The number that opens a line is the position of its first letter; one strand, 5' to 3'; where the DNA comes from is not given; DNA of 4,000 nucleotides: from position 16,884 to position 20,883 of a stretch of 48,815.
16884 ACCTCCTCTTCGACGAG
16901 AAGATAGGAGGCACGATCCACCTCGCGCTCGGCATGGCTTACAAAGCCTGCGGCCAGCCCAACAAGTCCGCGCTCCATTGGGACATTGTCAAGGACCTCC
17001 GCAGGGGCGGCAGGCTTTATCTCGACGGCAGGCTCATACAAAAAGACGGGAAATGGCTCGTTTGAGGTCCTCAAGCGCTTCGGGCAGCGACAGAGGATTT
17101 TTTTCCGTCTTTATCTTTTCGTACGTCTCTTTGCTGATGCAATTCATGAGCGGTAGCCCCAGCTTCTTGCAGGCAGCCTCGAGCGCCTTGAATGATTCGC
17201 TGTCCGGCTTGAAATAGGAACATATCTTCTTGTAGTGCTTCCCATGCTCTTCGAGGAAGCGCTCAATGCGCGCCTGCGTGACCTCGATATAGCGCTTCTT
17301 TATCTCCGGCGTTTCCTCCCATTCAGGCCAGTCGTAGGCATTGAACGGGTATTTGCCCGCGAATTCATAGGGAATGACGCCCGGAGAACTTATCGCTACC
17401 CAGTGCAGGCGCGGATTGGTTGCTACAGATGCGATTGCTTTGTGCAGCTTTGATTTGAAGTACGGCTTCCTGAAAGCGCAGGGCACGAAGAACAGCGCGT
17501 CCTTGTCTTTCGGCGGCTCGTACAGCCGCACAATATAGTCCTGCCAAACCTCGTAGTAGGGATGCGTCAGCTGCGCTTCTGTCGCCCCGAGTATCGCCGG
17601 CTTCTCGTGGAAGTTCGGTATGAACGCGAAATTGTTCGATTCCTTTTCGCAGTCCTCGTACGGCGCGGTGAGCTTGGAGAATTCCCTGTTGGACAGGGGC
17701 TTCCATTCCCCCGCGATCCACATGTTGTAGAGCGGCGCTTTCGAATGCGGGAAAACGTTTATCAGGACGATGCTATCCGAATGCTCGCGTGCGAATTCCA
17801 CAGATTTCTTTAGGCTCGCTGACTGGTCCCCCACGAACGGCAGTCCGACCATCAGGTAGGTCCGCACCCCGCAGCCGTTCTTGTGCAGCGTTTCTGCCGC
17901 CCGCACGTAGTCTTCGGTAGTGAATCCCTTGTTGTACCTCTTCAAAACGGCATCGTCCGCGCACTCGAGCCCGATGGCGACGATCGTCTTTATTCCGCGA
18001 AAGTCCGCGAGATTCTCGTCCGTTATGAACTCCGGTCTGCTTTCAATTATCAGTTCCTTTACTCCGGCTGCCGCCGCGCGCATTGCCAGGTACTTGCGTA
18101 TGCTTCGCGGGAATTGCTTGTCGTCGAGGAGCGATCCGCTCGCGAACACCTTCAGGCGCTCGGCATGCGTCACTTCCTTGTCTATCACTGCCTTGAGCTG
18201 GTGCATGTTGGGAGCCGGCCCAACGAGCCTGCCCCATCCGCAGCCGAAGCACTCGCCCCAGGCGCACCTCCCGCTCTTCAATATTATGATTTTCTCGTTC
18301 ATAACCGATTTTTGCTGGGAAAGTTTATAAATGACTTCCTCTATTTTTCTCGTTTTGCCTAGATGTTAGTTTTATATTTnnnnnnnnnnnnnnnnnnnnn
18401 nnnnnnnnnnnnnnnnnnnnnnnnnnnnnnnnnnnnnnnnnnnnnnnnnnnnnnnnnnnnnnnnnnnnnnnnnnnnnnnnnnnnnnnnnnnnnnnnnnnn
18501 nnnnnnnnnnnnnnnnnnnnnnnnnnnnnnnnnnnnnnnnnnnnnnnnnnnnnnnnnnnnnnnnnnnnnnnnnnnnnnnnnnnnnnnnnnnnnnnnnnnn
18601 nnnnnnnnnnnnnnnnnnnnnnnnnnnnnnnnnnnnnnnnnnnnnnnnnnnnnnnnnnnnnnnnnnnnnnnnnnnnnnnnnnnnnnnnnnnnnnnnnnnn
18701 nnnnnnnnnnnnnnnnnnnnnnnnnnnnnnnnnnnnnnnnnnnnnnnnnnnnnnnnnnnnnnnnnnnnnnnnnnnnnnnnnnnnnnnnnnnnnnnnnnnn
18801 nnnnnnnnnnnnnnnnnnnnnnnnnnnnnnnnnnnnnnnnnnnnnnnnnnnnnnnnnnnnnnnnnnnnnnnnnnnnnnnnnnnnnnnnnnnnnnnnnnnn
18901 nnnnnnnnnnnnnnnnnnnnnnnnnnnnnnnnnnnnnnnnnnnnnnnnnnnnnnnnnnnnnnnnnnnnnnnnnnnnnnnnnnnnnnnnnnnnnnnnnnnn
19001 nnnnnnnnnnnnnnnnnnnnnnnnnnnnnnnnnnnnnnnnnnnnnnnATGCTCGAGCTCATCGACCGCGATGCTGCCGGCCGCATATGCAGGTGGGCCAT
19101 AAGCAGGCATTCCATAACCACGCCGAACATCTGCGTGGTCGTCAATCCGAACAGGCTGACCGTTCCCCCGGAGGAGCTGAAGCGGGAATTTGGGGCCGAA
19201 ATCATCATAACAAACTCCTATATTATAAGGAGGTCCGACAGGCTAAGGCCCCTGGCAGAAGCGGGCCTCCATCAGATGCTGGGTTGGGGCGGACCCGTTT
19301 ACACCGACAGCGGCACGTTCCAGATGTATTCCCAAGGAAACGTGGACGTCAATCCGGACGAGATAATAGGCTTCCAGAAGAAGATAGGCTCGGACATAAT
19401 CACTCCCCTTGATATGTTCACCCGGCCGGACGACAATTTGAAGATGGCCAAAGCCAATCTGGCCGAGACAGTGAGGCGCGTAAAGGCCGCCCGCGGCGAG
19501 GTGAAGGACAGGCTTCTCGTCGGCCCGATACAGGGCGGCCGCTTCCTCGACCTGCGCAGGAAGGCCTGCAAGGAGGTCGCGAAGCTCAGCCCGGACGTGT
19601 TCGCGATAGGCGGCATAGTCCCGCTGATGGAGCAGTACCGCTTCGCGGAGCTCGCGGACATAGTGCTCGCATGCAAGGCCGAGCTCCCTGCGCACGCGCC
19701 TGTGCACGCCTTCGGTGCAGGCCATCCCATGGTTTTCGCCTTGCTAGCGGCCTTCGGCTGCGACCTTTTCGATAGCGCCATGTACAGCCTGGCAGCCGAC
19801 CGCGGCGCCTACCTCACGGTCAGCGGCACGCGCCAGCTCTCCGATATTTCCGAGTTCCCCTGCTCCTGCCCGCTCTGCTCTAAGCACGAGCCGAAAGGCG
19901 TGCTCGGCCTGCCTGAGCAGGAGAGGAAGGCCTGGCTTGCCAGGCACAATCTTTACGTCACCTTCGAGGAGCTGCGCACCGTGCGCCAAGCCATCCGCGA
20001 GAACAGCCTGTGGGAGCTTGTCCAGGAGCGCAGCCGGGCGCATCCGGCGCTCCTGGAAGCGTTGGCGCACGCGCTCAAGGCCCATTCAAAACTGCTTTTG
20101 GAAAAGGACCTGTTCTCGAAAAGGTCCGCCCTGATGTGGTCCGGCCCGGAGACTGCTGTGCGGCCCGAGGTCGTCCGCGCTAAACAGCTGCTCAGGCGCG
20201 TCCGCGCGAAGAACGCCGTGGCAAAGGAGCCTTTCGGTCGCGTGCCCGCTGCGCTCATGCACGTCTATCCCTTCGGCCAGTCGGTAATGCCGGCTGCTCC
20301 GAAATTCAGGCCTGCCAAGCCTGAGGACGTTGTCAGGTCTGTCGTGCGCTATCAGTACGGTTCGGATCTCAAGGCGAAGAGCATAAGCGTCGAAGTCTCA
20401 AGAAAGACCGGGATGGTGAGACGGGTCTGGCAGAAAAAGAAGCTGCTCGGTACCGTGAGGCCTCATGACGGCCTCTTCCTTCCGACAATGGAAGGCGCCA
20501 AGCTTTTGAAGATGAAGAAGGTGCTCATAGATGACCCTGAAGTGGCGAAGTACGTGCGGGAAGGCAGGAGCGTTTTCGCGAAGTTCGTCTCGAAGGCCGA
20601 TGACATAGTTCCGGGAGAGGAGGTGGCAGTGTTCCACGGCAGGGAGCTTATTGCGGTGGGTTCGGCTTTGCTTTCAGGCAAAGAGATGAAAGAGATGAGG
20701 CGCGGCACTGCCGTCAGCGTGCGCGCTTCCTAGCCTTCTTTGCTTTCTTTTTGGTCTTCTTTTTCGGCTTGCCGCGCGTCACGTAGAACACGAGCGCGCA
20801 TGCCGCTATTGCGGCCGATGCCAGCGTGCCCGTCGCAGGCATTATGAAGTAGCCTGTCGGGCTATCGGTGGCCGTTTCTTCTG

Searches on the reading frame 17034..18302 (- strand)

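Call 72: search_protein_families(library=pfam, proteins=[window:17034-18302:-], max_evalue=0.00001)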
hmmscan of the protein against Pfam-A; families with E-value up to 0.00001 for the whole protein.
window:17034-18302:- (422 aa): 2 families
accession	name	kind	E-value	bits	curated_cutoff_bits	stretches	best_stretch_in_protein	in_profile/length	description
PF17884.7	DUF5591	-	1.3e-15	58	26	1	253-369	4-114/150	Domain of unknown function (DUF5591)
PF04055.27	Radical_SAM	-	4.9e-13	50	29.5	1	52-160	50-157/166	Radical SAM superfamily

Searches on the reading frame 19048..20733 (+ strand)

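Call 73: search_protein_families(library=pfam, proteins=[window:19048-20733:+], max_evalue=0.00001)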
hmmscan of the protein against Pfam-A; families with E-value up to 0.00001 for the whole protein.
window:19048-20733:+ (561 aa): 3 families
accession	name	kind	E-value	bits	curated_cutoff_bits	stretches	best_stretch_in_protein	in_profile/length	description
PF01702.25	TGT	-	4.5e-77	260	26.3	1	11-333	3-356/357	Queuine tRNA-ribosyltransferase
PF01472.26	PUA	-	4.5e-14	52.6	24.8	1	491-560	2-72/74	PUA domain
PF14810.12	TGT_C2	-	2e-13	50.8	25.3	1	429-488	3-66/72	Patch-forming domain C2 of tRNA-guanine transglycosylase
